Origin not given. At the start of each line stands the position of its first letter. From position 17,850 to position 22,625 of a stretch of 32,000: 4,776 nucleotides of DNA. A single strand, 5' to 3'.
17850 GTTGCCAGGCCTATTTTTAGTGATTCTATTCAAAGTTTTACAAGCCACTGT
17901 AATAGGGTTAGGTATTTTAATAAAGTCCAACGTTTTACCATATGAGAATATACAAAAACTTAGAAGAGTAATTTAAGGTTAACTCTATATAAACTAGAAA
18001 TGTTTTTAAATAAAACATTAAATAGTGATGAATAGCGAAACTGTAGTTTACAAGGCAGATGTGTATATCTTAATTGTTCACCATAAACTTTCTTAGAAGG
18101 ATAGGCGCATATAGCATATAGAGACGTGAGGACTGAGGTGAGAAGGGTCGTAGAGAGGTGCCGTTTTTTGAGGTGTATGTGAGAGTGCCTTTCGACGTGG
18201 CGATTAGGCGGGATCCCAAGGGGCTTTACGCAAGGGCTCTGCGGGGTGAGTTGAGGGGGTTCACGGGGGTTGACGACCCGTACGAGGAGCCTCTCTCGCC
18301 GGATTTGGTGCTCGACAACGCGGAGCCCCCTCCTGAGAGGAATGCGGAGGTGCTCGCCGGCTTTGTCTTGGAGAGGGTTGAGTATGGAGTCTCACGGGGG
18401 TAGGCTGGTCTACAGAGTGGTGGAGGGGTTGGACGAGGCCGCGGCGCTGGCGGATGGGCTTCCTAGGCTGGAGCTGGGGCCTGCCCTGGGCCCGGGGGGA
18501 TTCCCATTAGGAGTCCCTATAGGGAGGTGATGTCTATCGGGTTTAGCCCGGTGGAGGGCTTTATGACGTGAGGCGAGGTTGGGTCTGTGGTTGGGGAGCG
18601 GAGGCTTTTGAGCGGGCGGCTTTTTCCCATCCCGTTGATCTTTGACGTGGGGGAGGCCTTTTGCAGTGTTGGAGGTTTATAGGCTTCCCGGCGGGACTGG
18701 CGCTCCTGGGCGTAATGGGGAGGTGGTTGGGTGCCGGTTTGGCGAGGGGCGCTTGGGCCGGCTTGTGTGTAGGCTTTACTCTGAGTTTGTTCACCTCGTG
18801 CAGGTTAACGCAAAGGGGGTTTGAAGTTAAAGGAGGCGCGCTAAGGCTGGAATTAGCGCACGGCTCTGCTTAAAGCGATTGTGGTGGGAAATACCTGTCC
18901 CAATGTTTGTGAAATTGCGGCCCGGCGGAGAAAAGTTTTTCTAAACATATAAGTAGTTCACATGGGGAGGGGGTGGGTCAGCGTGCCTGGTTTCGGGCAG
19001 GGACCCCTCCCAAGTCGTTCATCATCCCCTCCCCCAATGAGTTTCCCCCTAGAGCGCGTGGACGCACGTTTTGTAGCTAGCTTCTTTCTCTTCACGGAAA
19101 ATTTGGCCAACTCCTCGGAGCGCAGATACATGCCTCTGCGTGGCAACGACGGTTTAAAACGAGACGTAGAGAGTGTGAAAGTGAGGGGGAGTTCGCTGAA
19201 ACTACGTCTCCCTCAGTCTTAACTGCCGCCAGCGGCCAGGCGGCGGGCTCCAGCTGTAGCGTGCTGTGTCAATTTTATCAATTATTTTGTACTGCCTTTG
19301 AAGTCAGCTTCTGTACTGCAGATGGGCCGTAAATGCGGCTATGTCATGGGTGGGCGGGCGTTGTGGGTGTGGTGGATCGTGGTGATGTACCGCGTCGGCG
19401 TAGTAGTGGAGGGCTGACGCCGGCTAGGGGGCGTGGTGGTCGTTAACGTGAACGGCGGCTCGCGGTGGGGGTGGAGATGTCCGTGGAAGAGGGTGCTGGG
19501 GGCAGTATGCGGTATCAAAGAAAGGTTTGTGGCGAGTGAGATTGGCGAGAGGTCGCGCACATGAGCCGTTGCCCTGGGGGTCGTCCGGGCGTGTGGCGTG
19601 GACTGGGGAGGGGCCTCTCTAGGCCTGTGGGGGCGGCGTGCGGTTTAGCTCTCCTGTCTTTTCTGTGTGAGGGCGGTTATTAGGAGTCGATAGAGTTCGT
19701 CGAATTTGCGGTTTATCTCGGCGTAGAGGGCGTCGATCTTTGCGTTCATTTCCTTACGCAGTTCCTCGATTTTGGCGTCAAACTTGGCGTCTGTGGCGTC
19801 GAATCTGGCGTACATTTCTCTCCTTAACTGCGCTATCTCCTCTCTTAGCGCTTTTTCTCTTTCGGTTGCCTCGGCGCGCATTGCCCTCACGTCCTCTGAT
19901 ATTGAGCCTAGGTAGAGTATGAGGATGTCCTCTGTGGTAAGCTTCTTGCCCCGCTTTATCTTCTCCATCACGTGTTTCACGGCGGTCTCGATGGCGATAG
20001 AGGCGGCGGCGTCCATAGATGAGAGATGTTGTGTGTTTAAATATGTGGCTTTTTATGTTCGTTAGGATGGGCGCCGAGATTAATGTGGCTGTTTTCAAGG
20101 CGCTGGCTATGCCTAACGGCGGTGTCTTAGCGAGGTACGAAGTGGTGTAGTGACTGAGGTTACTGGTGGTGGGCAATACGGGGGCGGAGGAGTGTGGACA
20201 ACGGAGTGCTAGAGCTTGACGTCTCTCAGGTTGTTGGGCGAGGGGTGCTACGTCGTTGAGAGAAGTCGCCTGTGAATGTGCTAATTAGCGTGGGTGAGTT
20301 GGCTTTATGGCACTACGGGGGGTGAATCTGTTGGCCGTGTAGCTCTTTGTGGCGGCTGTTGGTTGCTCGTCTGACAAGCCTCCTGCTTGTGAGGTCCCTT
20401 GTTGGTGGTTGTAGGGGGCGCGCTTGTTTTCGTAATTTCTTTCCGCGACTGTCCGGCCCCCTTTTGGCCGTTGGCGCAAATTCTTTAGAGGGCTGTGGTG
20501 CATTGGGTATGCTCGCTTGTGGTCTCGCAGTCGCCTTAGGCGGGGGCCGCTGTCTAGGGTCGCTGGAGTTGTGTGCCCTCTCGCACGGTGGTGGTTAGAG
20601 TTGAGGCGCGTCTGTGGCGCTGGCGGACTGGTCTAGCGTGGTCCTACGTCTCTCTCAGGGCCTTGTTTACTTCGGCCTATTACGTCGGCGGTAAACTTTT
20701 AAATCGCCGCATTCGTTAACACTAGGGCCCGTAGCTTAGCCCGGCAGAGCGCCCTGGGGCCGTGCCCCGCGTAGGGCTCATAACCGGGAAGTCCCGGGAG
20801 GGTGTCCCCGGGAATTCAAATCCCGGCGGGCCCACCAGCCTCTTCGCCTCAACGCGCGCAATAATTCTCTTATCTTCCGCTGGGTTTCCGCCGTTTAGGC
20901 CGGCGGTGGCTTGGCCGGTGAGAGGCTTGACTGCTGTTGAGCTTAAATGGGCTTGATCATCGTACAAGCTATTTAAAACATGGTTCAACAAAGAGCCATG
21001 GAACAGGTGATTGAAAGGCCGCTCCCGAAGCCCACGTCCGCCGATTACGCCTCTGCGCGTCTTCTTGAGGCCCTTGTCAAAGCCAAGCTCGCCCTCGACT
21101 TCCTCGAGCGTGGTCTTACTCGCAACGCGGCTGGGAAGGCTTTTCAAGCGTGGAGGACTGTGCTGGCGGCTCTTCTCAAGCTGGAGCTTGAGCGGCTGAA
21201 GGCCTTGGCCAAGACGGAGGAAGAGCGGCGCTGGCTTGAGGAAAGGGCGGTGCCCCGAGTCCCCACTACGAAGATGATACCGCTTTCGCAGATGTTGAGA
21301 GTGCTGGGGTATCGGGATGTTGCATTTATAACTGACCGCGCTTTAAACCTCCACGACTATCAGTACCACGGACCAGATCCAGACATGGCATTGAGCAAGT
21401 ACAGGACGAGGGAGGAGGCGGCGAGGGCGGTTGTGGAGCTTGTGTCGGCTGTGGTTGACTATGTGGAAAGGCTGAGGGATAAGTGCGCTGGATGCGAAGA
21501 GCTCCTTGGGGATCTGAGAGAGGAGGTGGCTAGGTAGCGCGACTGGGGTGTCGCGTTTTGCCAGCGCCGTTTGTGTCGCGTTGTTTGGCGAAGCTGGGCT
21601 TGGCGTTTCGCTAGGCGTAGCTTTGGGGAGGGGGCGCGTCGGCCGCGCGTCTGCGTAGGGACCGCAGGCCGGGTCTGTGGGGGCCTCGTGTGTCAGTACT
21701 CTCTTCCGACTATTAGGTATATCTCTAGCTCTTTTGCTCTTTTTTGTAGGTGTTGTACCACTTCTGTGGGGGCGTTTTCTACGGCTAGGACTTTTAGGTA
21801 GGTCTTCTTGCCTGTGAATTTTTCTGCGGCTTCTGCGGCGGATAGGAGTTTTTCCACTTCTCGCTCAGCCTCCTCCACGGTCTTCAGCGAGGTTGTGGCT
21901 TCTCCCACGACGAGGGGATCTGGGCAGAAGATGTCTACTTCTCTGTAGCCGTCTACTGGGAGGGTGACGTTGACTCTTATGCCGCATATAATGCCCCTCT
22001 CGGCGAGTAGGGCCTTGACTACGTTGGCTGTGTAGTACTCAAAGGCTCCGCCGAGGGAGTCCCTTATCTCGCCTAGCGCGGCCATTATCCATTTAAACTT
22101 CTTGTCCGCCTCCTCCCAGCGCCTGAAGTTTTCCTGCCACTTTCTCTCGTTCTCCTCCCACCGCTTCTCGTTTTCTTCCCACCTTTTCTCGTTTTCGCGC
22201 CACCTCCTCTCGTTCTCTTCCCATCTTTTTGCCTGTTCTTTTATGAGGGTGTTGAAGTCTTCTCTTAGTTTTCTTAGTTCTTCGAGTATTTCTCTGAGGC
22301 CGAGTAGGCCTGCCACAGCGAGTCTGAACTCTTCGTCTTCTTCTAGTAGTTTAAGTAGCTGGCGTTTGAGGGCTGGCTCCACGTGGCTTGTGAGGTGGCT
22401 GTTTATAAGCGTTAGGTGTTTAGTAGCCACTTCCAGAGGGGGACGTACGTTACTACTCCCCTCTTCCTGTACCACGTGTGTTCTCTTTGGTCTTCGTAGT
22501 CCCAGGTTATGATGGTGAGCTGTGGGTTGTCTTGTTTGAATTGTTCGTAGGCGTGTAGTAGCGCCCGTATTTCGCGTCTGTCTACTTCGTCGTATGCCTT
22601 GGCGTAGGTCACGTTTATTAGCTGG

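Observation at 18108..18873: Decayed PAPS-synthesis operon (cysC-sat) abutting the insertion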

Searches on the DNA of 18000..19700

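Call 24: search_rna_families(source=window, start=18000, end=19700, threshold=evalue, max_evalue=1)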
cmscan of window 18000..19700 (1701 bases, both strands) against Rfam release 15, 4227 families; matches with E-value up to 1: 0.
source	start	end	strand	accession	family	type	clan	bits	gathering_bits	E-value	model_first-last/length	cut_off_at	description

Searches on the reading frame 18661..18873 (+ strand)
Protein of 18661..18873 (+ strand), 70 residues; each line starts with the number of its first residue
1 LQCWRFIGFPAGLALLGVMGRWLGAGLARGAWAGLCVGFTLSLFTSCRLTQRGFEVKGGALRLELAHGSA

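Call 52: search_protein_families(library=pfam, max_evalue=1, proteins=[window:18661-18873:+])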
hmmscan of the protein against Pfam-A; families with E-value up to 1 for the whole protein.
window:18661-18873:+ (70 aa): 0 families

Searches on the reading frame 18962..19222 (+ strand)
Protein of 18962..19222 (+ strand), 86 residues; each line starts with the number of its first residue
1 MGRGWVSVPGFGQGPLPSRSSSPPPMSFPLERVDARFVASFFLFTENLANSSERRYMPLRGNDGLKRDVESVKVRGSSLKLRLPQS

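Call 52: search_protein_families(library=pfam, max_evalue=1, proteins=[window:18962-19222:+])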
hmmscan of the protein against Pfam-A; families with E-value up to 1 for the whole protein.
window:18962-19222:+ (86 aa): 0 families

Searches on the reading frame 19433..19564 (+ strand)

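Call 52: search_protein_families(library=pfam, max_evalue=1, proteins=[window:19433-19564:+])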
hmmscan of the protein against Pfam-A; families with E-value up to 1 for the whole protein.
window:19433-19564:+ (43 aa): 1 family
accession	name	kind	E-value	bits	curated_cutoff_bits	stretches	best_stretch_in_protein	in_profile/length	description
PF03913.18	Ragweed_pollen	-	0.18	12.2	25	0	23-38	8-23/44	Ragweed group 5 pollen allergen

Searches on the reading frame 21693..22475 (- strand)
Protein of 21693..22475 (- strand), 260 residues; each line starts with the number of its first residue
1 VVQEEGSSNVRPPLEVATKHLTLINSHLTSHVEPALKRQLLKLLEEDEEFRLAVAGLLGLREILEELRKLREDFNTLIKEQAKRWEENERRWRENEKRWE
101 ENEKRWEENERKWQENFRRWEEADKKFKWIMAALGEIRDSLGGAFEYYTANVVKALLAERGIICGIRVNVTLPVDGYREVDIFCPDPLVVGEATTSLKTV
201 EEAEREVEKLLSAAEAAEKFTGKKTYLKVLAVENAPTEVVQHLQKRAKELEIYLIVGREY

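Call 52: search_protein_families(library=pfam, max_evalue=1, proteins=[window:21693-22475:-])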
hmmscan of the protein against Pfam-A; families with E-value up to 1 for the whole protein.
window:21693-22475:- (260 aa): 2 families
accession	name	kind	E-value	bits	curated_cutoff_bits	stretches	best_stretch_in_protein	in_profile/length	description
PF17078.10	SHE3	-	0.18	11.9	30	0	65-108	133-176/228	SWI5-dependent HO expression protein 3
PF02601.20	Exonuc_VII_L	-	0.76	9.6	35.9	1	65-118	151-249/315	Exonuclease VII, large subunit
